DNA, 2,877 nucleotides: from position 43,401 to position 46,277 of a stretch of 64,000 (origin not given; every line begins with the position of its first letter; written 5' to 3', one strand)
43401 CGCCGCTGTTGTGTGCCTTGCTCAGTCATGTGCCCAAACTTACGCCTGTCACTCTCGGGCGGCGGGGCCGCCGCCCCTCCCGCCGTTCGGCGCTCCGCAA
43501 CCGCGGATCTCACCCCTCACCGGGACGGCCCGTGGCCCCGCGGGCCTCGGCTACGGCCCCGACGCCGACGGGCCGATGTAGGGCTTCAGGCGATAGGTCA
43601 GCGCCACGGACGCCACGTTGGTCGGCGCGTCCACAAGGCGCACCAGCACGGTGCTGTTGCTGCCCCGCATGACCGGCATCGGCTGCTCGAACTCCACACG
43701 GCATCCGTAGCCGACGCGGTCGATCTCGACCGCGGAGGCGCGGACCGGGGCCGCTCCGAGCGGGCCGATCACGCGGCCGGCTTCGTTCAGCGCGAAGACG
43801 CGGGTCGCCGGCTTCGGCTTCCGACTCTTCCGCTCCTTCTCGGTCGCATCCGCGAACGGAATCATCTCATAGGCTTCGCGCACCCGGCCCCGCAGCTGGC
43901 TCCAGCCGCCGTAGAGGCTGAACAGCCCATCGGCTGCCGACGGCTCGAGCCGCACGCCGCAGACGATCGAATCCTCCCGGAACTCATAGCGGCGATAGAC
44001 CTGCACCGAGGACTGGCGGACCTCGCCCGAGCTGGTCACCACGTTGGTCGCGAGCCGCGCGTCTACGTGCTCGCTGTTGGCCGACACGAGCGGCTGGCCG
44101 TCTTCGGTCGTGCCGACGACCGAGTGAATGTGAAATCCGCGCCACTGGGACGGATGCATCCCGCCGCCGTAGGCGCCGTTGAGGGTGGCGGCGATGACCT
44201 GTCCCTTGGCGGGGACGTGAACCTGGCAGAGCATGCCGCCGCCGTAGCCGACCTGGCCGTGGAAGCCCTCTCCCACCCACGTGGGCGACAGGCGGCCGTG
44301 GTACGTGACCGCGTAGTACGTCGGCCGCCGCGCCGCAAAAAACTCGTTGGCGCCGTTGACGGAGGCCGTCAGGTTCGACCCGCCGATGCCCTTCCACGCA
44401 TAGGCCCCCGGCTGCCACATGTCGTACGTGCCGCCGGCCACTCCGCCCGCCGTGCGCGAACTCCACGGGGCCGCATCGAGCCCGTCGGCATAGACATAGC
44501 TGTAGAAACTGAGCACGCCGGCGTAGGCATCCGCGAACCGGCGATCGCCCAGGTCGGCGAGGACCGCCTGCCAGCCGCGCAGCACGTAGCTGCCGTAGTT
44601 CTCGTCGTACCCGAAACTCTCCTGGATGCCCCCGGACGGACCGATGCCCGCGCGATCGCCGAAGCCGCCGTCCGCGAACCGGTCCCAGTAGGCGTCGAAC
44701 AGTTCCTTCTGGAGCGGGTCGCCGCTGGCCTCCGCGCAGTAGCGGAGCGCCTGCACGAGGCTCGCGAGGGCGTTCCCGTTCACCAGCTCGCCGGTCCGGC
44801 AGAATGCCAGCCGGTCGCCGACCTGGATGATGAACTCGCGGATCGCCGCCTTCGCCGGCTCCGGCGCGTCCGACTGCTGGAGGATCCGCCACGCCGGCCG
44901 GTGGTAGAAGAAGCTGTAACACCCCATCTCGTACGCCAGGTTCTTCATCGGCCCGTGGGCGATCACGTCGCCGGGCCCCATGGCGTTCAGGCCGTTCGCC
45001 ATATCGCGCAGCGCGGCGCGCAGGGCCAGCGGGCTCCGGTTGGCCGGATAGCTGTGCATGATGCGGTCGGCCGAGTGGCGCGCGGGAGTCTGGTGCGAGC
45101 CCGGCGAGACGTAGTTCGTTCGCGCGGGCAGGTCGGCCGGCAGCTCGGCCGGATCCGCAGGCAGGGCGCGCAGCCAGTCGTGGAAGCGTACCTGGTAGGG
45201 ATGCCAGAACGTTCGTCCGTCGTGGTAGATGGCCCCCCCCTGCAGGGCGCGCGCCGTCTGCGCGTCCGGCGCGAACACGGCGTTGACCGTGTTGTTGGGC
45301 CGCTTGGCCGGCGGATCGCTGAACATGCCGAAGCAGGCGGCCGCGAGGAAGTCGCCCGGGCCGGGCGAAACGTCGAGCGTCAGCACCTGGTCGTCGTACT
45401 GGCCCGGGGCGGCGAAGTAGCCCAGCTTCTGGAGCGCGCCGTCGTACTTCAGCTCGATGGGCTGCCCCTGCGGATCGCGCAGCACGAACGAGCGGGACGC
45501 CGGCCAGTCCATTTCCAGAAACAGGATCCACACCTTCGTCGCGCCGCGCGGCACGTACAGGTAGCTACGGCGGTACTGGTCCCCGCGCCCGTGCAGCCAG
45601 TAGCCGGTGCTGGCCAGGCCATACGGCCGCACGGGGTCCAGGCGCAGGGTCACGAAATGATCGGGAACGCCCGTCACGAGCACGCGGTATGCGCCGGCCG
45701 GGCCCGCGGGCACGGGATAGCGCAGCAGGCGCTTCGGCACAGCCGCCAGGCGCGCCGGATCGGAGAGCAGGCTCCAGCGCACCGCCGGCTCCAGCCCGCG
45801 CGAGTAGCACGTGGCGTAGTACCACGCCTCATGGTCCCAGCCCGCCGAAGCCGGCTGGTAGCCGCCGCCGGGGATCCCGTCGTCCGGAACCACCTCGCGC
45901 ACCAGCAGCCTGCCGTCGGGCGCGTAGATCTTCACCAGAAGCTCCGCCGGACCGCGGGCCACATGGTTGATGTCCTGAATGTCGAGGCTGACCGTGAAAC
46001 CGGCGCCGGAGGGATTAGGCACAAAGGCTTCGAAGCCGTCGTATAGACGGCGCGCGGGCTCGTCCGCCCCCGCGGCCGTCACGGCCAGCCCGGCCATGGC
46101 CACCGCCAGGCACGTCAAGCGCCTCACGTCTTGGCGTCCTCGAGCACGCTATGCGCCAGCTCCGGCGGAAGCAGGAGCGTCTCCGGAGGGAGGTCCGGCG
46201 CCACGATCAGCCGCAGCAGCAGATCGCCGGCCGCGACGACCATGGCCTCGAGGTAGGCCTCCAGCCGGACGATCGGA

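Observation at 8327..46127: Expanded DUF4838-like family (3 paralogs) co-localised with a second paralogous family of ~860-910 aa secreted proteins of unknown function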

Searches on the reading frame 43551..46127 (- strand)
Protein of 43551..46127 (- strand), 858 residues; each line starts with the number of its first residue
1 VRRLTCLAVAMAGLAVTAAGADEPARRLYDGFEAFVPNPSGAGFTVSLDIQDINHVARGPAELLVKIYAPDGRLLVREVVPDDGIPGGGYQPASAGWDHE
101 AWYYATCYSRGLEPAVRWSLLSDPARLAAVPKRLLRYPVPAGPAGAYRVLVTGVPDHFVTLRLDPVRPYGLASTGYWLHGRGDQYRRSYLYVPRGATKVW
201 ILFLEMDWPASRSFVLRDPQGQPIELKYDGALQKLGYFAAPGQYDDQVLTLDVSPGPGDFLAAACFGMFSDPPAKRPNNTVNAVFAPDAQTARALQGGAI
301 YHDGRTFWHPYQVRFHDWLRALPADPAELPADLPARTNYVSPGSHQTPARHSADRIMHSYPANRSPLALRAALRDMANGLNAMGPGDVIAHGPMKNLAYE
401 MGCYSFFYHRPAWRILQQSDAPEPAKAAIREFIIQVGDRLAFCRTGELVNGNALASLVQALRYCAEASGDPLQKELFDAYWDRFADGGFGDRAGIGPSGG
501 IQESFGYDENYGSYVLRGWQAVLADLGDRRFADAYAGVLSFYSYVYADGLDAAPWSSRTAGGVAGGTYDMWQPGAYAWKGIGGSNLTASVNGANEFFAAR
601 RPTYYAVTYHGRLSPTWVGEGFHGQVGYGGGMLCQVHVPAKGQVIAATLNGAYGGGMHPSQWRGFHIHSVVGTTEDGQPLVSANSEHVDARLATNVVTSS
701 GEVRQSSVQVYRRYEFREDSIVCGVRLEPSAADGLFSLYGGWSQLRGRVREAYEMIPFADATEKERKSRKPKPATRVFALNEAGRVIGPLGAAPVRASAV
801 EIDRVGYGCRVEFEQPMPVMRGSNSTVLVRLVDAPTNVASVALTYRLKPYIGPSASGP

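Call 4: search_protein_families(library=pfam, proteins=[window:43551-46127:-], max_evalue=0.1)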
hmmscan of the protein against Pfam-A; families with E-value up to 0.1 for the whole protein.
window:43551-46127:- (858 aa): 0 families

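Call 8: find_homologous_proteins(query=window:43551-46127:-, max_evalue=0.001)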
Query window:43551-46127:- (858 aa): 191 proteins with E <= 0.001 among 8000 candidates; the best 120 are listed.
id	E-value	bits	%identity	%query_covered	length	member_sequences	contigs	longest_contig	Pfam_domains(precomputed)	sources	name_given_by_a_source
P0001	0.0e+0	1999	100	100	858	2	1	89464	-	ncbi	-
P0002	0.0e+0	1423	74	96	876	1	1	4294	-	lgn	-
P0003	0.0e+0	1230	64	98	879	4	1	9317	-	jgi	jgi:hypothetical protein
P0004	0.0e+0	1207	63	98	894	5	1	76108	-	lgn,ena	-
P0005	0.0e+0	1190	63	97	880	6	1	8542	-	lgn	-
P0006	0.0e+0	1162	63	92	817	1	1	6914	-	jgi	-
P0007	0.0e+0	1074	58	95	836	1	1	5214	-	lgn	-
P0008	0.0e+0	1059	56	99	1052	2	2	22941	-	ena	-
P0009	0.0e+0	1056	56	99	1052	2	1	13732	-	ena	-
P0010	0.0e+0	1052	55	99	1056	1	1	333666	-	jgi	-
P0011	0.0e+0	1051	56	97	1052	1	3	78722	-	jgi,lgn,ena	-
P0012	0.0e+0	1049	55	100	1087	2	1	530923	-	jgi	-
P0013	0.0e+0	1048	55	98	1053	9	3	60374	-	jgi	-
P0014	0.0e+0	1037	56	96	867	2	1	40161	-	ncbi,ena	-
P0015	0.0e+0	1030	55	99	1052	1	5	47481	-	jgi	-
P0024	1.1e-295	1002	53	98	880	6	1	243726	-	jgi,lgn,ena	jgi:hypothetical protein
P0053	5.3e-273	927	51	100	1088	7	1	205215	-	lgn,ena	-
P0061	2.0e-264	898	51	96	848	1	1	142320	-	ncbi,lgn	-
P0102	1.4e-243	829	46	96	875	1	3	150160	-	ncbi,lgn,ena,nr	ncbi:MAG: hypothetical protein EXR98_02905 [Gemmataceae bacterium]|nr:hypothetical protein [Gemmatac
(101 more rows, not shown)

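Call 9: search_solved_structures(query=window:43551-46127:-, max_evalue=10)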
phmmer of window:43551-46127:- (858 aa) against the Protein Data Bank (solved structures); distinct sequences matched with E-value up to 10: 0.

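Call 18: find_encoding_contigs(protein=P0001, flank=10000, max_places=3)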
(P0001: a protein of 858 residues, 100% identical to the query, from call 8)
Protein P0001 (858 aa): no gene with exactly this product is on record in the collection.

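Call 20: find_related_loci(query=A1, collection=genome_contigs, flank=10000)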
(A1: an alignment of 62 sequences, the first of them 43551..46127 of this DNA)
Query A1 (858 aa) in genome_contigs; peptide patterns used: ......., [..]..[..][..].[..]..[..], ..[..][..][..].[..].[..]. (x = any residue, [..] = any of these).
69 stretches matched a pattern; 49 encode a relative of the query (tblastn E <= 1e-3); 41 distinct loci.
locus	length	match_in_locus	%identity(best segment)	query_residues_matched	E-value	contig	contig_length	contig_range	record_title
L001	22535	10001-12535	63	27-857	0e+0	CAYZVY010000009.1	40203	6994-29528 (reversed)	MAG TPA_asm: uncultured Verrucomicrobiota bacterium isolate SRP272421_co1_293 genome assembly, contig: NODE_1843_length_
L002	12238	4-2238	63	127-857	0e+0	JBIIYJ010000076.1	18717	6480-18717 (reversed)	MAG: Kiritimatiellia bacterium isolate ME2005-09-19_3300034101_group2_bin229 Rohwer_bin2517_scaffold_1795_c1, whole geno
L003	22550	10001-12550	55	6-852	0e+0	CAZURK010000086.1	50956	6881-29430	MAG TPA_asm: uncultured Pirellulaceae bacterium isolate SRP077602_co10_409 genome assembly, contig: NODE_1967_length_509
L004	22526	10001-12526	55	11-852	0e+0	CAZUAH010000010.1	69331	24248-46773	MAG TPA_asm: uncultured Pirellulaceae bacterium isolate SRP077602_co5_269 genome assembly, contig: NODE_1692_length_6933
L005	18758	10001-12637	53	1-852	0e+0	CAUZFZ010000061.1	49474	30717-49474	MAG: Planctomycetota bacterium isolate CB21_323.46 genome assembly, contig: Ga0302123_10000181, whole genome shotgun seq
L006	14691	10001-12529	53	27-852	0e+0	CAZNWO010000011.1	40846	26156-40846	MAG TPA_asm: uncultured Puniceicoccaceae bacterium isolate SRP077602_co3_805 genome assembly, contig: NODE_882_length_40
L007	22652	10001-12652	51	1-858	0e+0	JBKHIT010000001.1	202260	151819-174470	MAG: Candidatus Brocadiia bacterium isolate D3M15_1 NODE_1_length_202260_cov_14.310037, whole genome shotgun sequence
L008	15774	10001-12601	53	1-854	0e+0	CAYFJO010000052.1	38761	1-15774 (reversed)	MAG TPA_asm: uncultured Pirellulaceae bacterium isolate ERP003628_co1_109 genome assembly, contig: NODE_280_length_38761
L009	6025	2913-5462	52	1-852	0e+0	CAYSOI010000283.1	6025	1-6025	MAG TPA_asm: uncultured Opitutales bacterium isolate SRP134809_co1_390 genome assembly, contig: NODE_26623_length_6025_c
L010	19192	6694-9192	56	27-850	0e+0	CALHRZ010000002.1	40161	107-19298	MAG: uncultured bacterium isolate N1_Bin_METABAT__65_1 genome assembly, contig: c_000002627254, whole genome shotgun seq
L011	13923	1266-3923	48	1-858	0e+0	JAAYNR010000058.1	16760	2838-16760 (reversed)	MAG: Lentisphaerae bacterium isolate AS21ysBPME_225 114818_AS21, whole genome shotgun sequence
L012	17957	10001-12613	49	1-850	0e+0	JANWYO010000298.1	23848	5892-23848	MAG: Gemmataceae bacterium isolate SKYG72 k141_651226, whole genome shotgun sequence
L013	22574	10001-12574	47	1-856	0e+0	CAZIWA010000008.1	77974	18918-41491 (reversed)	MAG TPA_asm: uncultured Phycisphaeraceae bacterium isolate SRP193066_co1_98 genome assembly, contig: NODE_358_length_779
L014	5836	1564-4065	47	27-852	0e+0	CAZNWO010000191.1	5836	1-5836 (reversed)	MAG TPA_asm: uncultured Puniceicoccaceae bacterium isolate SRP077602_co3_805 genome assembly, contig: NODE_26550_length_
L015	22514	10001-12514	49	21-852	0e+0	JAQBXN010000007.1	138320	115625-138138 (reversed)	MAG: Planctomycetota bacterium isolate casp150-mb.279 NODE_203_length_138320_cov_0.323222, whole genome shotgun sequence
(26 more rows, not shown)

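Call 24: predict_structure(alignment_id=A1)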
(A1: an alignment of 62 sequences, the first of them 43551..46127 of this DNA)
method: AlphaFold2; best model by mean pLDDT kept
length: 858 residues; sequences in the alignment: 62
mean_pLDDT: 91.5   pTM: 0.90
mean pLDDT of the five models: 91.5, 90.4, 90.4, 90.1, 89.3
residues with pLDDT >= 90: 679; 70-90: 123; 50-70: 47; < 50: 9
segments of 3 or more residues with pLDDT < 50: 16-19, 763-766
pLDDT, mean of each block of 10 residues (from residue 1): 64 54 87 97 98 83 96 97 73 79 93 91 92 96 97 94 97 91 95 94 92 95 87 88 95 95 89 62 97 97 95 96 79 92 89 95 95 94 91 82 90 97 97 96 88 94 98 97 91 93 94 95 97 97 94 93 90 93 93 97 97 92 93 96 95 95 97 97 97 98 96 98 98 90 91 96 55 85 94 97 93 98 97 96 98 70
secondary structure, 60 per line:
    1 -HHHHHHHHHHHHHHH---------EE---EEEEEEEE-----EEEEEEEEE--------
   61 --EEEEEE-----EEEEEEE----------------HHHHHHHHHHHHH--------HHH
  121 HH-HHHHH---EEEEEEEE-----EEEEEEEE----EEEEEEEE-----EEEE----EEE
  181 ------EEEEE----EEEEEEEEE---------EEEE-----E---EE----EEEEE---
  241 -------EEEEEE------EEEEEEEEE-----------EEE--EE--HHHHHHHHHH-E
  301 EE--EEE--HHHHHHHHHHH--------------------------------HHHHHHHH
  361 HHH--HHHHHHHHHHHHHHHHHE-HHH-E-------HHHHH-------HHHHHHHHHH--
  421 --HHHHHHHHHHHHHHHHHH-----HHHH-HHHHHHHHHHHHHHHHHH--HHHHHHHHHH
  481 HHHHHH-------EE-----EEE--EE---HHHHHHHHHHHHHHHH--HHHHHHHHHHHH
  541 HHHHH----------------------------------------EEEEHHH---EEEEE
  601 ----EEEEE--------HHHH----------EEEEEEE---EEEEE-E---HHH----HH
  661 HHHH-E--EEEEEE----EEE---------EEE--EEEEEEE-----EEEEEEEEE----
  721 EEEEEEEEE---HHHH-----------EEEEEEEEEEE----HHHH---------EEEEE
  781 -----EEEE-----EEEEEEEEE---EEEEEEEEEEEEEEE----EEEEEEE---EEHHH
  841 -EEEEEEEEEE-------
elements in order (helices of 4 or more, strands of 3 or more residues): H2-16 E31-38 E44-52 E63-68 E74-80 H97-109 H118-122 H124-128 E132-139 E145-152 E157-164 E170-173 E178-180 E187-191 E196-204 E214-217 E233-237 E248-253 E260-268 E280-282 H289-298 E300-302 E305-307 H310-320 H353-363 H366-382 H397-401 H409-418 H423-440 H446-449 H451-468 H471-486 E501-503 H511-526 H529-545 E586-589 E596-600 E605-609 H618-621 E632-638 E642-646 H659-664 E669-674 E679-681 E691-693 E696-702 E708-716 E721-729 H733-736 E748-758 H763-766 E776-780 E786-789 E795-803 E807-821 E826-832 E842-851

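Call 28: search_protein_families(library=ncbifam, proteins=[window:43551-46127:-], max_evalue=0.01)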
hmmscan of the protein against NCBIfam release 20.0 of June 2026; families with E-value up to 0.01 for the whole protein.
window:43551-46127:- (858 aa): 0 families

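Call 34: find_encoding_contigs(protein=P0004, flank=10000, max_places=2)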
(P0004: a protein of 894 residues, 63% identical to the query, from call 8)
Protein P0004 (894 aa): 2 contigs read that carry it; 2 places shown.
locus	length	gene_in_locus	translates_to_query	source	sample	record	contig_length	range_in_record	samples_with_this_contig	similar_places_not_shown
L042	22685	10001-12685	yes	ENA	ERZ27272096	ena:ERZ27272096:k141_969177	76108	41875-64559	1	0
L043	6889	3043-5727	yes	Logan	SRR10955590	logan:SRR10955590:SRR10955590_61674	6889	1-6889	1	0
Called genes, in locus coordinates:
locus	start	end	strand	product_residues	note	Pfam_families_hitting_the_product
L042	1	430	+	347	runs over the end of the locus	PF01208:URO-D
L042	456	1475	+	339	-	PF01408:GFO_IDH_MocA, PF02894:GFO_IDH_MocA_C, PF22725:GFO_IDH_MocA_C3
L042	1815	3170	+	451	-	PF11721:Malectin, PF03781:FGE-sulfatase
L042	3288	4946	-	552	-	PF02837:Glyco_hydro_2_N (weak), PF02836:Glyco_hydro_2_C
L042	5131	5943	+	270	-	PF00795:CN_hydrolase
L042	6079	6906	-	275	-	-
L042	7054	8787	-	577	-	-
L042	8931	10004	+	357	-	PF00392:GntR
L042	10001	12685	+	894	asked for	-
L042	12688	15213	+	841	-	PF16126:DUF4838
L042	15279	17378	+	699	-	-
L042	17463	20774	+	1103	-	-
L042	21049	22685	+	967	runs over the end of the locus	-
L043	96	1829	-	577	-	-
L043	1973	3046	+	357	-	PF00392:GntR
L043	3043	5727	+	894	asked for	-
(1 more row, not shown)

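Call 36: find_encoding_contigs(protein=P0102, flank=10000, max_places=2)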
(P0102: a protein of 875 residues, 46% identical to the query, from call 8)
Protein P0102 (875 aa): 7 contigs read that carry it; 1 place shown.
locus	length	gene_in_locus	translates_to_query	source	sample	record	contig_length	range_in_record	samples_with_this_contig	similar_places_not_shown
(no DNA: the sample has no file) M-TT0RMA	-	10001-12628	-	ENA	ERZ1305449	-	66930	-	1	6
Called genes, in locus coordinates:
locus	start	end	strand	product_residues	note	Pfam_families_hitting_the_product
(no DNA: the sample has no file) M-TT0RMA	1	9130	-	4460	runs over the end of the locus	PF01839:FG-GAP (weak), PF13517:FG-GAP_3, PF16190:E1_FCCH (faint), PF13517:FG-GAP_3, PF15902:Sortilin-Vps10 (faint), PF15057:DUF4537 (faint)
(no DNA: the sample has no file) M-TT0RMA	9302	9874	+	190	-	-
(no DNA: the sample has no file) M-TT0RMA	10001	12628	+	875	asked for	-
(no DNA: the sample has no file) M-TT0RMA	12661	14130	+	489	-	PF07364:DUF1485, PF07171:MlrC_C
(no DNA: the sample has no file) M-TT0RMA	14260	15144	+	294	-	-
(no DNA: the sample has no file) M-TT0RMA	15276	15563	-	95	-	-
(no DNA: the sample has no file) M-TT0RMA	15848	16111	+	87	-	PF04014:MazE_antitoxin (weak)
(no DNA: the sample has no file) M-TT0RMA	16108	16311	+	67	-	PF01850:PIN (weak), PF13470:PIN_3 (weak)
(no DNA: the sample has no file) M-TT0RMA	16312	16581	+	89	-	-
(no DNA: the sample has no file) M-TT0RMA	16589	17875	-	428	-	PF01011:PQQ (faint), PF13360:PQQ_2, PF13570:Beta-prop_ACSF4 (faint), PF13360:PQQ_2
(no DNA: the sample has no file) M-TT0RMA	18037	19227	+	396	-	PF13439:Glyco_transf_4 (faint), PF00534:Glycos_transf_1, PF13692:Glyco_trans_1_4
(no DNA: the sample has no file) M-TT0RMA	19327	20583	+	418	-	PF01011:PQQ (faint), PF13360:PQQ_2, PF13570:Beta-prop_ACSF4, PF13360:PQQ_2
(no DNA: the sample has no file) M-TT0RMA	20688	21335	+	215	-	PF00857:Isochorismatase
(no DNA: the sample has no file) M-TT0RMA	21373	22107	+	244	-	-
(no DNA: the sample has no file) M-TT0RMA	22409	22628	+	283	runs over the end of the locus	PF07813:LTXXQ (weak), PF16231:DUF4890 (faint)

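Call 37: find_encoding_contigs(protein=P0012, flank=10000, max_places=1)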
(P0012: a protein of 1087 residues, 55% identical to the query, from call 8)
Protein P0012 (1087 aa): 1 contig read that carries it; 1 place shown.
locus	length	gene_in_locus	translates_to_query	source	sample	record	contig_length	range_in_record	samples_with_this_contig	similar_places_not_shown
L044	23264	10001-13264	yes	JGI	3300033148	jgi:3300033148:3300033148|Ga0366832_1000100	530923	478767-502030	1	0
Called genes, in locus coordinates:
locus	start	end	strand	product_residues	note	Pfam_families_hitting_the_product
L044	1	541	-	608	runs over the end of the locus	PF07940:Hepar_II_III_C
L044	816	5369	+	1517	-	PF08532:Glyco_hydro_42M (weak), PF22369:GLMA_2nd (weak)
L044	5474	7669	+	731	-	PF20581:DUF6785, PF20580:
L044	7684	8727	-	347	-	PF08240:ADH_N, PF00107:ADH_zinc_N, PF13602:ADH_zinc_N_2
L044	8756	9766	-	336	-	PF01408:GFO_IDH_MocA, PF22725:GFO_IDH_MocA_C3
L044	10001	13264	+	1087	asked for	-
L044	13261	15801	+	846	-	PF03648:Glyco_hydro_67N, PF16126:DUF4838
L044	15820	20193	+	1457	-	PF13620:CarboxypepD_reg (weak)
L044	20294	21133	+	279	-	PF07963:N_methyl (weak)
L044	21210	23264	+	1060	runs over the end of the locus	-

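Call 39: search_solved_structures(query=A1, max_evalue=10, show_alignments=3)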
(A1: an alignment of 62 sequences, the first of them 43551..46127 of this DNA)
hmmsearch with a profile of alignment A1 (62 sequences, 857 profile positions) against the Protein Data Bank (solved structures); distinct sequences matched with E-value up to 10: 1.
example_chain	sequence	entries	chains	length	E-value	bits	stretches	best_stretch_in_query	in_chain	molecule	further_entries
6vud_A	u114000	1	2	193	0.78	10.7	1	768-836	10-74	Ribosome-recycling factor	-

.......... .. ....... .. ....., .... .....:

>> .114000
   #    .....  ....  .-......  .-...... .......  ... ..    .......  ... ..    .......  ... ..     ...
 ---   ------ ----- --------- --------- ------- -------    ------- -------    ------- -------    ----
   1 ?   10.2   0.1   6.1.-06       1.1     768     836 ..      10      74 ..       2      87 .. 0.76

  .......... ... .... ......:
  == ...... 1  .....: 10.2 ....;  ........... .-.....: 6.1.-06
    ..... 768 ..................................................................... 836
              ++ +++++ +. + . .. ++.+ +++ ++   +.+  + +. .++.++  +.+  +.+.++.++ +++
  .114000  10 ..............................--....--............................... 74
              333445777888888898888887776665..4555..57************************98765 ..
